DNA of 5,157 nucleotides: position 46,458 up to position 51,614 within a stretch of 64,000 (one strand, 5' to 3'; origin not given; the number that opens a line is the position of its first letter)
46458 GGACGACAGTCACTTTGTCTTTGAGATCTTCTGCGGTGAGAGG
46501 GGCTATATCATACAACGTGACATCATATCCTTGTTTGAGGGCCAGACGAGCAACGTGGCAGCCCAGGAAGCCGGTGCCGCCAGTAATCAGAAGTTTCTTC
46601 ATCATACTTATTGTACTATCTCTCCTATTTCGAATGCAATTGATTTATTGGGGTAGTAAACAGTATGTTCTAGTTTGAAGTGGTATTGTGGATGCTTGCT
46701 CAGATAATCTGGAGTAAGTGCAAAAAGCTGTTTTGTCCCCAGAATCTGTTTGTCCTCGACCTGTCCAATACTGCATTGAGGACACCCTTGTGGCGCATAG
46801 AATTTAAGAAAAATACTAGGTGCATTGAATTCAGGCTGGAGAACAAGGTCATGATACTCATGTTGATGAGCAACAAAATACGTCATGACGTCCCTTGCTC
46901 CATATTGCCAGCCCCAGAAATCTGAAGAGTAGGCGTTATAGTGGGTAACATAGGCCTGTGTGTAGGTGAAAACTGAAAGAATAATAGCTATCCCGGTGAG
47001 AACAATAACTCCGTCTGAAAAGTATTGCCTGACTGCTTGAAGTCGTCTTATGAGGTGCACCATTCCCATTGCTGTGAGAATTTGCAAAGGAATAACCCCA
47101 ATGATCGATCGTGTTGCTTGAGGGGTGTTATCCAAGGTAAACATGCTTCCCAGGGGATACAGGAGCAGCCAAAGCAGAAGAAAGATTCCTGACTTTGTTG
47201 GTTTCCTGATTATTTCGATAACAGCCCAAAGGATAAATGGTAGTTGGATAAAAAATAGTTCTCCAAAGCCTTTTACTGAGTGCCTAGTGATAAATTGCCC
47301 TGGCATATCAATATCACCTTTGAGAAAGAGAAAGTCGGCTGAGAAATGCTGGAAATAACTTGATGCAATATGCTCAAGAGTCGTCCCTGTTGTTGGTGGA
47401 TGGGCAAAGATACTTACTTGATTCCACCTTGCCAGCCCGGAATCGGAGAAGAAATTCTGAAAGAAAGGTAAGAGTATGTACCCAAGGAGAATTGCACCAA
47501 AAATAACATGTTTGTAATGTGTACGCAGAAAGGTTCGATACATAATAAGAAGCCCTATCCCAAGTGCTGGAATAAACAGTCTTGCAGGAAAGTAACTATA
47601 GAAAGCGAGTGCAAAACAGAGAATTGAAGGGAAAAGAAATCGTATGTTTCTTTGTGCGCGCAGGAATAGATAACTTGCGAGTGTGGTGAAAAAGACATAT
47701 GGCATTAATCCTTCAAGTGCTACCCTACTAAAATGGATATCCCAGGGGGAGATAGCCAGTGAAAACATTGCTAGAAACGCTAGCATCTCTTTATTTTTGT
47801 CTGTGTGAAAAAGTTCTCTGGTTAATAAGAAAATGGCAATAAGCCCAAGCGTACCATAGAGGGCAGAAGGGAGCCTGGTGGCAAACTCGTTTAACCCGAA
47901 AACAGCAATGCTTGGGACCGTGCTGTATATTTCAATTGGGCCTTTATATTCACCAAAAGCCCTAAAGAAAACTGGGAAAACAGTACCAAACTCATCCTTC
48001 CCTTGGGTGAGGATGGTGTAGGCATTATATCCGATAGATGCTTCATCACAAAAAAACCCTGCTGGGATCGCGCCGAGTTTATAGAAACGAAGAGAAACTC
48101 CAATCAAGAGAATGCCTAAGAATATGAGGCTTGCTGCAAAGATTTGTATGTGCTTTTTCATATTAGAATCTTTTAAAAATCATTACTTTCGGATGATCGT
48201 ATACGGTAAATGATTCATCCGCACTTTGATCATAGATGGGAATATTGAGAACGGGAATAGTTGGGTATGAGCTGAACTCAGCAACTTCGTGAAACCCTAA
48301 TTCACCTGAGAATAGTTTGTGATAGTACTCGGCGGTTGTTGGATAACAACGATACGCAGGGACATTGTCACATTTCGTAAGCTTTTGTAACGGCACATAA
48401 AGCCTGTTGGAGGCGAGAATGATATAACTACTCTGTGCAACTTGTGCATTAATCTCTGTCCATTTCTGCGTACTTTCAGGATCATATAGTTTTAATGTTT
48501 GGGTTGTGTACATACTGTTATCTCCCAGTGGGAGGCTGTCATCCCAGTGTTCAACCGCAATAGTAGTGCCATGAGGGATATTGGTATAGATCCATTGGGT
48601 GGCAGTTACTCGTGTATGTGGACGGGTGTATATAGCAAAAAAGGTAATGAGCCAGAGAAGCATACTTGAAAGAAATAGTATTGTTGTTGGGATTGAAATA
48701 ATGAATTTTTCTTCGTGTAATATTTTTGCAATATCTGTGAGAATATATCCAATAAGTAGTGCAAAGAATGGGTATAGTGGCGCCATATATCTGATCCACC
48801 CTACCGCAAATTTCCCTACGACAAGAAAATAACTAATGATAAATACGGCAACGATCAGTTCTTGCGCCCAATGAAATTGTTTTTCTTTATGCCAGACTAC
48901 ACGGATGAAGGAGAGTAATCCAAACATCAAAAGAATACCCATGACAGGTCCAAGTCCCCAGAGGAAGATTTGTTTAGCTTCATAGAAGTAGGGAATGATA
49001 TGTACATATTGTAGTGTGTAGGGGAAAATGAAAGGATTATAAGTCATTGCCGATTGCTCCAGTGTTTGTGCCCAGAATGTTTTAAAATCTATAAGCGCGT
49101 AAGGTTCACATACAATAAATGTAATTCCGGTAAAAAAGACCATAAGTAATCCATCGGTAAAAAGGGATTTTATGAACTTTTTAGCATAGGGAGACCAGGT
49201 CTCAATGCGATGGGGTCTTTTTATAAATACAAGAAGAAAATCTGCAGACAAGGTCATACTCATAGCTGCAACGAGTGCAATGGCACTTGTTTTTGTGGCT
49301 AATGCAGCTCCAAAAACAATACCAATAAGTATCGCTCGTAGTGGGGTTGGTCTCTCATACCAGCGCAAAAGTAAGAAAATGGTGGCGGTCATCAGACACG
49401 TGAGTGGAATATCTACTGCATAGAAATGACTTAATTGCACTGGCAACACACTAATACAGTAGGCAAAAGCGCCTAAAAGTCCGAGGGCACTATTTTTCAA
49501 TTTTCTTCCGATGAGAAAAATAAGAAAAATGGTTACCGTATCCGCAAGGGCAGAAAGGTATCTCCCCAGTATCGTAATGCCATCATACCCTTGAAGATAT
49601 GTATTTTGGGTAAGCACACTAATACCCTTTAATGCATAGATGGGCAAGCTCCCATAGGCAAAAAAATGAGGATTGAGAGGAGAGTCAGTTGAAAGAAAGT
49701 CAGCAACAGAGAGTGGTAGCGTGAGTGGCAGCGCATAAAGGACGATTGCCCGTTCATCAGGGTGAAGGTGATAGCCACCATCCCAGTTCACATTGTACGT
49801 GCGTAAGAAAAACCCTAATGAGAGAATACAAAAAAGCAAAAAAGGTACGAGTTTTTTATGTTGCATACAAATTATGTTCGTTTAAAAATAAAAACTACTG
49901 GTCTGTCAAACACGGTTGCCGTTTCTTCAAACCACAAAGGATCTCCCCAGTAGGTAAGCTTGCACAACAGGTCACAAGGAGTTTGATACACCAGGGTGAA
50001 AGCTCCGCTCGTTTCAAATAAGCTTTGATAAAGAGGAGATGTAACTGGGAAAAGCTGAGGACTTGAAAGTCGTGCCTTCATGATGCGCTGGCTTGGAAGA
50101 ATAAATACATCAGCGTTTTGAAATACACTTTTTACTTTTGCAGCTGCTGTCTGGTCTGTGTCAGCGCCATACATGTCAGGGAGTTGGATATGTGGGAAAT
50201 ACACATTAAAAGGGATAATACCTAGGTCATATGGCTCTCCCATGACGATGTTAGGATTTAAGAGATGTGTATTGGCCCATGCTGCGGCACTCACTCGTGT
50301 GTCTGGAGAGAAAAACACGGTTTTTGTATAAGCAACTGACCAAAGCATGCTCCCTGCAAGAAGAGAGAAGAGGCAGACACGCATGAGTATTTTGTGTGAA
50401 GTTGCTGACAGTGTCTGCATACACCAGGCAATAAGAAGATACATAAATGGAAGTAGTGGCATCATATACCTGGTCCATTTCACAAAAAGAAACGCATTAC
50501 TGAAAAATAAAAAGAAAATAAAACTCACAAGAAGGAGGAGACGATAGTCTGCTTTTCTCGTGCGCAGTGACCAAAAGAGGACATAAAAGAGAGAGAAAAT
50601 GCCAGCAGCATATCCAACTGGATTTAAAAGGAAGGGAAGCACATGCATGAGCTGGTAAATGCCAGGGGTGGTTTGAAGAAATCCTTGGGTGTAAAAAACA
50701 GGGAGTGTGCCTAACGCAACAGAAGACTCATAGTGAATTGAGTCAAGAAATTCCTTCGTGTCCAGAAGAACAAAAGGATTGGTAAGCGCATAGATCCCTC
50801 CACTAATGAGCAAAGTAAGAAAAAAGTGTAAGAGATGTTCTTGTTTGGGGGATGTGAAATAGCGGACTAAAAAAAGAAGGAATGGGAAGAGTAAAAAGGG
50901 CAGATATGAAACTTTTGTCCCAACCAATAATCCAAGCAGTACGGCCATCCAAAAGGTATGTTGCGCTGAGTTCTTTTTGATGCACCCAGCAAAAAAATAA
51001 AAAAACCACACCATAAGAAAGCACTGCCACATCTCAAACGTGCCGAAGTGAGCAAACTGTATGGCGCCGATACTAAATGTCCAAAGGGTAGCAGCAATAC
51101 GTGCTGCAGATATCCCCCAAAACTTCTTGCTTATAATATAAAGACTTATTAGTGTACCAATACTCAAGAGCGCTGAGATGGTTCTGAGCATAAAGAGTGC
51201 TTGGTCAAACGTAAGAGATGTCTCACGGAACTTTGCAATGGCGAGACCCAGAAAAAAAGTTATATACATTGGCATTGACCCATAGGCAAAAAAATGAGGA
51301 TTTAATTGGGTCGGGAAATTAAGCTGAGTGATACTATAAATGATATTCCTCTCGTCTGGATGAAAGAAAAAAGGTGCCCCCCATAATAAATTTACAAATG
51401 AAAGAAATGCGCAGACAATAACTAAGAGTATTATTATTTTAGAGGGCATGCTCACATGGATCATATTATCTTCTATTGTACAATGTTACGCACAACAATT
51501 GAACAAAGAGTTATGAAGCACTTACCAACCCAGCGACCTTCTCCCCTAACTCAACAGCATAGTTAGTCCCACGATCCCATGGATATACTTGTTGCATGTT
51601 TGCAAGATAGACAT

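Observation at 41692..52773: Eleven-kb surface glycopolymer locus: LCP ligase, YYY/DUF2298, PMT-like GT-C, two HPDER GT-C paralogues, epimerase, HAD, FAD oxidoreductase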

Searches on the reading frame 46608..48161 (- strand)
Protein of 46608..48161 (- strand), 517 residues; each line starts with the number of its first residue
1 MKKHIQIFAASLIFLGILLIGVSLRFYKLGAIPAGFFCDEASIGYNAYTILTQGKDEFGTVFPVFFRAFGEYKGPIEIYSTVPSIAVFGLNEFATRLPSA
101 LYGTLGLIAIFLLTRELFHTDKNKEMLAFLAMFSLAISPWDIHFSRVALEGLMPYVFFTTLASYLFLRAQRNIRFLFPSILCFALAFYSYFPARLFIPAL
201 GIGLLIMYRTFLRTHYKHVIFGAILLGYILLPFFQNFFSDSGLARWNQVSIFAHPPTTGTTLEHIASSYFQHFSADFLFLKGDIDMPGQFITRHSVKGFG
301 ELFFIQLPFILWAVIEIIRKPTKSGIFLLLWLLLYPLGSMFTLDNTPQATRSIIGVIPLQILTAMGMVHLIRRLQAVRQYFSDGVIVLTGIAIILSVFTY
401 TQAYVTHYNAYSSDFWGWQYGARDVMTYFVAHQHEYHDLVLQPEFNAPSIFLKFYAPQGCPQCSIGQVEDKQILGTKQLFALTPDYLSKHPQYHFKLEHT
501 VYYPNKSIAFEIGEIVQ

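Call 3: search_protein_families(library=pfam, proteins=[window:46608-48161:-], max_evalue=0.01)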
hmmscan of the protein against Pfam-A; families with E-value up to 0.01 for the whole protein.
window:46608-48161:- (517 aa): 1 family
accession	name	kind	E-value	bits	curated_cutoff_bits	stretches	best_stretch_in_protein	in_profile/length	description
PF13231.12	PMT_2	-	5.8e-11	43.3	26.1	1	84-226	13-151/160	Dolichyl-phosphate-mannose-protein mannosyltransferase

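Call 4: search_protein_families(library=ncbifam, proteins=[window:46608-48161:-], max_evalue=0.01)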
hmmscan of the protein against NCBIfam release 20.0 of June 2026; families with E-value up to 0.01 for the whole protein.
window:46608-48161:- (517 aa): 1 family
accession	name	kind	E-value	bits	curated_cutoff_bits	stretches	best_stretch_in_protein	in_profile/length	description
TIGR03663.1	TIGR03663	subfamily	5.3e-10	38.9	126.25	1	13-410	3-376/435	flippase activity-associated protein Agl23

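Call 14: search_solved_structures(query=window:46608-48161:-, max_evalue=1)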
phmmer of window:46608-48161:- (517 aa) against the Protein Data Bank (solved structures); distinct sequences matched with E-value up to 1: 0.

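Call 98: search_solved_structures(query=A6, max_evalue=1)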
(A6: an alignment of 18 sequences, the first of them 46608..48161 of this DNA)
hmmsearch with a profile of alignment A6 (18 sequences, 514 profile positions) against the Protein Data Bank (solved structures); distinct sequences matched with E-value up to 1: 1.
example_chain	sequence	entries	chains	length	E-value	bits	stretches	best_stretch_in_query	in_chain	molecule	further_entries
5ezm_A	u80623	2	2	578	2.7e-05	26.5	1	27-236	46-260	4-amino-4-deoxy-L-arabinose transferase or related glycosyltransferases of PMT family | 4-amino-4-deoxy-L-arabinose (L-Ara4N) transferase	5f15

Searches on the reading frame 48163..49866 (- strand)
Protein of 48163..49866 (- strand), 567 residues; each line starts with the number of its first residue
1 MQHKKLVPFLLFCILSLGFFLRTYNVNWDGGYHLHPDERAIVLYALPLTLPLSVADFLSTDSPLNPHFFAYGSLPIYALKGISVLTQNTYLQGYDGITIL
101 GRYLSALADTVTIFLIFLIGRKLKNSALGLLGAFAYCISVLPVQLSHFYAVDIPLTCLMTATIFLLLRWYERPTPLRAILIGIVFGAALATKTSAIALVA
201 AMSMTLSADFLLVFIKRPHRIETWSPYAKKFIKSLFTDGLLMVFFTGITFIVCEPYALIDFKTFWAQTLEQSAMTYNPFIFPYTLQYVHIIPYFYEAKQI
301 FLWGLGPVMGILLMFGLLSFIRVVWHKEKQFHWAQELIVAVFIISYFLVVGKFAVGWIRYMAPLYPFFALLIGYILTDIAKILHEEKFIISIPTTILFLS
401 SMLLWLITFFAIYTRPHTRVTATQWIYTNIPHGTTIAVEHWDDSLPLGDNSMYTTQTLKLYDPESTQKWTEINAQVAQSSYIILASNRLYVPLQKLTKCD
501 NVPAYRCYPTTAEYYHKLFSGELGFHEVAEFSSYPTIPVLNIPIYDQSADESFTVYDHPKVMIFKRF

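Call 3: search_protein_families(library=pfam, proteins=[window:48163-49866:-], max_evalue=0.01)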
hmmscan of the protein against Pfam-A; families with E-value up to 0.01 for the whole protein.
window:48163-49866:- (567 aa): 1 family
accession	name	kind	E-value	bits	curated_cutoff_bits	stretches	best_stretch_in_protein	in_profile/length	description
PF13231.12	PMT_2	-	4e-12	47.1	26.1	1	102-215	25-133/160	Dolichyl-phosphate-mannose-protein mannosyltransferase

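Call 4: search_protein_families(library=ncbifam, proteins=[window:48163-49866:-], max_evalue=0.01)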
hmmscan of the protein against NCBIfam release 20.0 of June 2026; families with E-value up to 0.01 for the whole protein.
window:48163-49866:- (567 aa): 0 families

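Call 12: search_solved_structures(query=window:48163-49866:-, max_evalue=1)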
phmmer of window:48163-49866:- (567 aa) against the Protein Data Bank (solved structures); distinct sequences matched with E-value up to 1: 1.
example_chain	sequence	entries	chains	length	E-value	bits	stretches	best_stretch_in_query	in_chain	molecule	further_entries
1ehx_A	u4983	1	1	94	0.11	14.3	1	79-128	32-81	SCAFFOLDIN PROTEIN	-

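Call 75: search_solved_structures(query=A4, max_evalue=10)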
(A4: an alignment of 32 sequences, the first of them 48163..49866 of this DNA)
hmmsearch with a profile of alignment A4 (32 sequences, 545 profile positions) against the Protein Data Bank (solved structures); distinct sequences matched with E-value up to 10: 6.
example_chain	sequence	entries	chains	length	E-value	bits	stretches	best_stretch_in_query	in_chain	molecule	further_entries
6p25_B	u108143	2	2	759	0.01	18.1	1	93-237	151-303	Dolichyl-phosphate-mannose--protein mannosyltransferase 2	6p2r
8adn_D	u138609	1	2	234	0.61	12.2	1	434-498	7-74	Proteasome subunit alpha type-5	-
21nw_A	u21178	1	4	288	1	11.4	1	325-396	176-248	Phospholipid phosphatase 2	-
6yip_A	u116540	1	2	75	1.9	10.5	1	408-460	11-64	Kinesin-like protein KIF20A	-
5lef_C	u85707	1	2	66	3.3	9.7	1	408-460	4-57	Kinesin-like protein KIF20A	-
9exa_A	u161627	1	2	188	4.8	9.2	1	271-338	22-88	Membrane protein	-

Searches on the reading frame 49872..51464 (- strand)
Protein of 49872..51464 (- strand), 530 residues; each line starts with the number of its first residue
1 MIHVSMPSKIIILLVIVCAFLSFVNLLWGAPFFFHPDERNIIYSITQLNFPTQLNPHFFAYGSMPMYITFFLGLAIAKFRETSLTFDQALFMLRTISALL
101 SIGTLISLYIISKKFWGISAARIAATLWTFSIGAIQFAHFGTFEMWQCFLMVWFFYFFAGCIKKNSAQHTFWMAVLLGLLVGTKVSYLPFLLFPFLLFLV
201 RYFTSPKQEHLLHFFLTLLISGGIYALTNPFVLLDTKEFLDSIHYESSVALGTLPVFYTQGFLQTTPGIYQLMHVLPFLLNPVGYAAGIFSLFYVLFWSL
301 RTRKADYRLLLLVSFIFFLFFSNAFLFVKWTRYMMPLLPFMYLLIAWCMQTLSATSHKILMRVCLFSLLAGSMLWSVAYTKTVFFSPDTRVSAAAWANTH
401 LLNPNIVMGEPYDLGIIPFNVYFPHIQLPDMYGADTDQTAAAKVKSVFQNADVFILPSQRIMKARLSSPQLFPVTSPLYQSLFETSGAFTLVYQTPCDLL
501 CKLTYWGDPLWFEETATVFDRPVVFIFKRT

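Call 3: search_protein_families(library=pfam, proteins=[window:49872-51464:-], max_evalue=0.01)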
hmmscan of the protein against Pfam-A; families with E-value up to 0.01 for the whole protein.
window:49872-51464:- (530 aa): 1 family
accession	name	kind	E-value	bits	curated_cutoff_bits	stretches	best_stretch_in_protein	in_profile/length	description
PF13231.12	PMT_2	-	0.0003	21.5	26.1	1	86-207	17-142/160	Dolichyl-phosphate-mannose-protein mannosyltransferase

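Call 4: search_protein_families(library=ncbifam, proteins=[window:49872-51464:-], max_evalue=0.01)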
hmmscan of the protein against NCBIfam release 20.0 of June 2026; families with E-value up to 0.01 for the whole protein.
window:49872-51464:- (530 aa): 0 families
